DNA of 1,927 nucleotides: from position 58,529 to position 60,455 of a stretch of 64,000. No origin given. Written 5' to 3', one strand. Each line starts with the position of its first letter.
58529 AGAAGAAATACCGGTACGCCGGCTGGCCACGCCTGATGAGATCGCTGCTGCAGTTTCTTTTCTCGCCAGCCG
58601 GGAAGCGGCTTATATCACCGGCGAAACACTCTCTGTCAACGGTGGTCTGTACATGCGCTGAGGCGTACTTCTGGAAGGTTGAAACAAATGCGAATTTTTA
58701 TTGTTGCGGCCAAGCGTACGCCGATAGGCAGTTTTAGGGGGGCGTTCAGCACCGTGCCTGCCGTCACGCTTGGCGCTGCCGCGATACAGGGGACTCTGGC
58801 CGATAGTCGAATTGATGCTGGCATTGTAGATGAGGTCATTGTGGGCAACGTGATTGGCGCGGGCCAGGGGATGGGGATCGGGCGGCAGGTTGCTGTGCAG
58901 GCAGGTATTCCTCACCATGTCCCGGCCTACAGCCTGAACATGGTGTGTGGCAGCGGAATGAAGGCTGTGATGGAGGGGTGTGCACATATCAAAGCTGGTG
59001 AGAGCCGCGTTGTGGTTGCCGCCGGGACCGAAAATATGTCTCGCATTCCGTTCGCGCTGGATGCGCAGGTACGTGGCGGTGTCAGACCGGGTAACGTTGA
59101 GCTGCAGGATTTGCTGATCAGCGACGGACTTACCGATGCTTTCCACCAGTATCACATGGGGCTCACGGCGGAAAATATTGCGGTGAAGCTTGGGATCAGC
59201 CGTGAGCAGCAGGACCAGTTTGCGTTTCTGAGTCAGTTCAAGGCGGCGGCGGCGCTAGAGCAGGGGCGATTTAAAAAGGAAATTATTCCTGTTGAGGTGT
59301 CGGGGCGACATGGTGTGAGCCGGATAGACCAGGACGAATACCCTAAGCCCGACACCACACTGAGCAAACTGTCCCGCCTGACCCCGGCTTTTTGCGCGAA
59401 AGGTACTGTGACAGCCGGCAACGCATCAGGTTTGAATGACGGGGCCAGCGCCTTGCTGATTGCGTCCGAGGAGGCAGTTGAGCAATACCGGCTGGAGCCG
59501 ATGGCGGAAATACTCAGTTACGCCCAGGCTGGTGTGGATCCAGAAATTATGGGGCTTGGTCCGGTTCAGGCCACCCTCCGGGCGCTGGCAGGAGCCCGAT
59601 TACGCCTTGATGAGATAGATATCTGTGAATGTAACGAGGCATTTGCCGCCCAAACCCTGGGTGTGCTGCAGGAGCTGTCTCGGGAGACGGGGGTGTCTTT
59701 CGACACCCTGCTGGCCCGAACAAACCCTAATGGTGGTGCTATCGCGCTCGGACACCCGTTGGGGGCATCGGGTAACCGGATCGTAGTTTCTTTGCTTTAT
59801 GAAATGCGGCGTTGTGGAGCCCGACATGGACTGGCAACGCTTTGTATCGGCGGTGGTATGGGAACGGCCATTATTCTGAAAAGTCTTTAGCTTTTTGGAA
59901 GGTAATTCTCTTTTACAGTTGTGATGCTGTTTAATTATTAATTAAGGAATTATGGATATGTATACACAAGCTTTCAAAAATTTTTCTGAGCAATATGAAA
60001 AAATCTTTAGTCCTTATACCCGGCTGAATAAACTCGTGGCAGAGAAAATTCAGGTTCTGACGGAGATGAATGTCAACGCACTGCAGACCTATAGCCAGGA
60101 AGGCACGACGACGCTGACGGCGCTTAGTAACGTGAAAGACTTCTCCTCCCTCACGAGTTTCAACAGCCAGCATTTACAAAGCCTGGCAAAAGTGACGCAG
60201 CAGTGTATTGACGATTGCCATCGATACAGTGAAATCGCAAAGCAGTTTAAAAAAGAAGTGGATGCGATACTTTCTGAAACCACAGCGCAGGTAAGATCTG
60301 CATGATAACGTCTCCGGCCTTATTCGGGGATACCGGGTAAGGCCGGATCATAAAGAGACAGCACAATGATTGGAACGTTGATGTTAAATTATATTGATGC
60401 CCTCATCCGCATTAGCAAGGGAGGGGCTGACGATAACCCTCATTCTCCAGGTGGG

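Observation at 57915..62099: Complete phaB-phaA-phasin-phaC polyhydroxyalkanoate synthesis cluster on an enterobacterial plasmid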

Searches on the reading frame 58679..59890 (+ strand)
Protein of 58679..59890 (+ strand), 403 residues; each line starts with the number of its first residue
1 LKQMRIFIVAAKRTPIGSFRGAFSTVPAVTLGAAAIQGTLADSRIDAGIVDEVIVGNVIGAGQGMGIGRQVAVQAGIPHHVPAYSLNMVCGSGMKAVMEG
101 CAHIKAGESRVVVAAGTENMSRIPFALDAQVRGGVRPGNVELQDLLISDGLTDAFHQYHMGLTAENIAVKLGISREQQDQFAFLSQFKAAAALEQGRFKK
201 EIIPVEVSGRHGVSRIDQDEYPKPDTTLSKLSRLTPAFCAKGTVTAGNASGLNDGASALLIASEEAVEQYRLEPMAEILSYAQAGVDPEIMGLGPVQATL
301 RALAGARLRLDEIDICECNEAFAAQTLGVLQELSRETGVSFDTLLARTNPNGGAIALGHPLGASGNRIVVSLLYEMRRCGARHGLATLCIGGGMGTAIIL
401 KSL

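Call 3: search_protein_families(library=pfam, proteins=[window:58679-59890:+])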
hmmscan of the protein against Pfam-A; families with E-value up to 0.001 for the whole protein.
window:58679-59890:+ (403 aa): 2 families
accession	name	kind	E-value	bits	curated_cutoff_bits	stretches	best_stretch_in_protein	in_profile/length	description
PF00108.29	Thiolase_N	-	3.6e-93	312.1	26.4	1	6-265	1-260/260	Thiolase, N-terminal domain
PF02803.24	Thiolase_C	-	1.2e-41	141.6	27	1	273-401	2-122/123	Thiolase, C-terminal domain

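Call 4: search_protein_families(library=ncbifam, proteins=[window:58679-59890:+])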
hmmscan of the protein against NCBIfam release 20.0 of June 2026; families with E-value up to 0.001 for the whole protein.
window:58679-59890:+ (403 aa): 40 families (the best 25 are shown)
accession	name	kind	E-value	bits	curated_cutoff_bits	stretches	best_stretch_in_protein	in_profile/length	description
TIGR01930.1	AcCoA-C-Actrans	subfamily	4.1e-138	460.5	240.55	1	8-401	1-385/385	acetyl-CoA C-acyltransferase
NF004206.0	PRK05656.1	subfamily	1.2e-132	442.7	688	1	6-400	4-390/392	acetyl-CoA C-acetyltransferase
NF006552.0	PRK09051.1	subfamily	1.9e-123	412.6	565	1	3-401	3-393/395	beta-ketothiolase BktB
NF042999.1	bketothiol_BktB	equivalog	4.7e-115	385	725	1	5-401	4-392/394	beta-ketothiolase BktB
NF005152.0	PRK06633.1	equivalog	1.2e-114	382.9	675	1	5-401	4-390/392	acetyl-CoA C-acetyltransferase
NF004853.0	PRK06205.1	subfamily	1.4e-114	383.2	551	1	5-401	3-401/404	acetyl-CoA C-acetyltransferase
TIGR02430.1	pcaF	equivalog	9.3e-111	370.7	597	1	6-401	3-398/400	3-oxoadipyl-CoA thiolase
NF006551.0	PRK09050.1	subfamily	1.5e-110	370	605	1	5-401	3-399/401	3-oxoadipyl-CoA thiolase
NF006086.0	PRK08235.1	equivalog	1.4e-108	363.5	526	1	5-401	3-391/393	acetyl-CoA C-acetyltransferase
NF042967.1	AcCoAtase_PhaA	equivalog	6.7e-107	358.1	740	1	5-401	3-394/396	acetyl-CoA acetyltransferase PhaA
NF006553.0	PRK09052.1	equivalog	1.3e-99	333.9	567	1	5-402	7-398/399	acetyl-CoA C-acyltransferase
NF006001.0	PRK08131.1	equivalog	2.2e-97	326.5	622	1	6-401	4-398/401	3-oxoadipyl-CoA thiolase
NF005805.0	PRK07661.1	equivalog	2.3e-96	323.1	633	1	7-400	5-388/391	acetyl-CoA C-acetyltransferase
NF004983.0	PRK06366.1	equivalog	2.5e-96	323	627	1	6-400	4-384/388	acetyl-CoA C-acetyltransferase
NF006510.0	PRK08947.1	equivalog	4.6e-93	312.2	519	1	6-401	4-385/387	acetyl-CoA C-acyltransferase FadA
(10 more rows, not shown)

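Call 25: search_solved_structures(query=window:58679-59887:+, show_alignments=1, max_evalue=1e-100)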
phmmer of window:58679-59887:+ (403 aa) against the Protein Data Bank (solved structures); distinct sequences matched with E-value up to 1e-100: 37.
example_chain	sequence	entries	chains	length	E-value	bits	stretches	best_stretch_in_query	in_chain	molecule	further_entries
8k1c_A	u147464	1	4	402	1.2e-140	472.1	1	5-402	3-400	Acetyl-CoA acetyltransferase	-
4e1l_A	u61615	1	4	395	3.7e-121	408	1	6-400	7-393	Acetoacetyl-CoA thiolase 2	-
4dd5_A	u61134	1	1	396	3.7e-118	398.1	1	4-401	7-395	Acetyl-CoA acetyltransferase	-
8gqj_A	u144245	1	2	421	5.1e-118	397.7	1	5-400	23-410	Thiolase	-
4wyr_A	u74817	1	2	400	6.1e-118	397.4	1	6-401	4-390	Acetyl-CoA acetyltransferase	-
4n44_A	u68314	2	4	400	6.6e-117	394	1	6-401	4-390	Acetyl-CoA acetyltransferase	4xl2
4n45_A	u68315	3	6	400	1.7e-115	389.3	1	6-401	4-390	Acetyl-CoA acetyltransferase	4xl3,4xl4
1m4s_A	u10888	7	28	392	4.9e-115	387.8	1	6-403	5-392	Acetyl-CoA acetyltransferase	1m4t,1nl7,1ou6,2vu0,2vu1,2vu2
1dlu_A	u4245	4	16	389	7.6e-115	387.2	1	6-403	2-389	BIOSYNTHETIC THIOLASE | BIOSYNTHETIC THIOLASE ACETYLATED AT CYS89 | PROTEIN (ACETOACETYL-COA THIOLASE)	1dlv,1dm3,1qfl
1m1t_A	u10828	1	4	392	8.2e-115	387.1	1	6-403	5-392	Acetyl-CoA acetyltransferase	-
2wkv_A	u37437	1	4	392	2.4e-114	385.6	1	6-403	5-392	ACETYL-COA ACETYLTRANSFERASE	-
2wku_A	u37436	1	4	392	2.4e-114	385.6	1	6-403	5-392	ACETYL-COA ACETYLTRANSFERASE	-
7lcl_A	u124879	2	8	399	2.8e-114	385.3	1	6-403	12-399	Acetyl-CoA acetyltransferase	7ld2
2wl5_A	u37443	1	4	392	4.7e-114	384.6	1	6-403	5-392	ACETYL-COA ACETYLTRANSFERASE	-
2wkt_A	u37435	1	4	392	8.3e-114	383.8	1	6-403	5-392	ACETYL-COA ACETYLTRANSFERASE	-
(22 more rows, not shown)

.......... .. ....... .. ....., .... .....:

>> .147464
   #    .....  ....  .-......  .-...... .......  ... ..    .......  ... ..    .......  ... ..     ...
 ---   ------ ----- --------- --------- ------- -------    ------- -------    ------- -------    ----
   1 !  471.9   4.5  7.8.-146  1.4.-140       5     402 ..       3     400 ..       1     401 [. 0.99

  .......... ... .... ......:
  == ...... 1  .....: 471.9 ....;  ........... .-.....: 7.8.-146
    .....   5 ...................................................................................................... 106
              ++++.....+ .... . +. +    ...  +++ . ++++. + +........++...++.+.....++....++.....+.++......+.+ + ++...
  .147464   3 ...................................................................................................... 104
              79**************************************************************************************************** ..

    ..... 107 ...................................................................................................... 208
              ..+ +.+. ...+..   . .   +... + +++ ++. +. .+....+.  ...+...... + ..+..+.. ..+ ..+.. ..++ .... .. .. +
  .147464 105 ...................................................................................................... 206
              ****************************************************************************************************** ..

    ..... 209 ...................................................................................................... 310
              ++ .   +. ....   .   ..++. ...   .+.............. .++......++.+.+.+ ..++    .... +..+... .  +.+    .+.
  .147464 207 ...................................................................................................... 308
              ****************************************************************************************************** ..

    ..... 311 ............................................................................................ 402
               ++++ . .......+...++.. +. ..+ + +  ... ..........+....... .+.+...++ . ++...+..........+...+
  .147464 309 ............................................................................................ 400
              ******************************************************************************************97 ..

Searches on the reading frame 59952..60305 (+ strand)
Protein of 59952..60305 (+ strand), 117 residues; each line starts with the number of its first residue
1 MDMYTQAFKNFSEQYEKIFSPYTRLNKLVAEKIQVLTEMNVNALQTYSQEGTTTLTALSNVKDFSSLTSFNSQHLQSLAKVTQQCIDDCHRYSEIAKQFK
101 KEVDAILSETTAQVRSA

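Call 3: search_protein_families(library=pfam, proteins=[window:59952-60305:+])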
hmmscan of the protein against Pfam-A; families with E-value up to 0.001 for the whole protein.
window:59952-60305:+ (117 aa): 1 family
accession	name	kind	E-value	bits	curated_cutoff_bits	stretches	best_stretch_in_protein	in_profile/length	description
PF09361.15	Phasin_2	-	2.8e-12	47.1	24.9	1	10-109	2-98/100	Phasin protein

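Call 4: search_protein_families(library=ncbifam, proteins=[window:59952-60305:+])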
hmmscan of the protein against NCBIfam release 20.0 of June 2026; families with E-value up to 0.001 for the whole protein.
window:59952-60305:+ (117 aa): 1 family
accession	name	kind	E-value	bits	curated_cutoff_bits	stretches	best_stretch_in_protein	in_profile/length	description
TIGR02809.1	phasin_3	equivalog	3.1e-31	108.2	65.85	1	7-112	2-107/110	phasin family protein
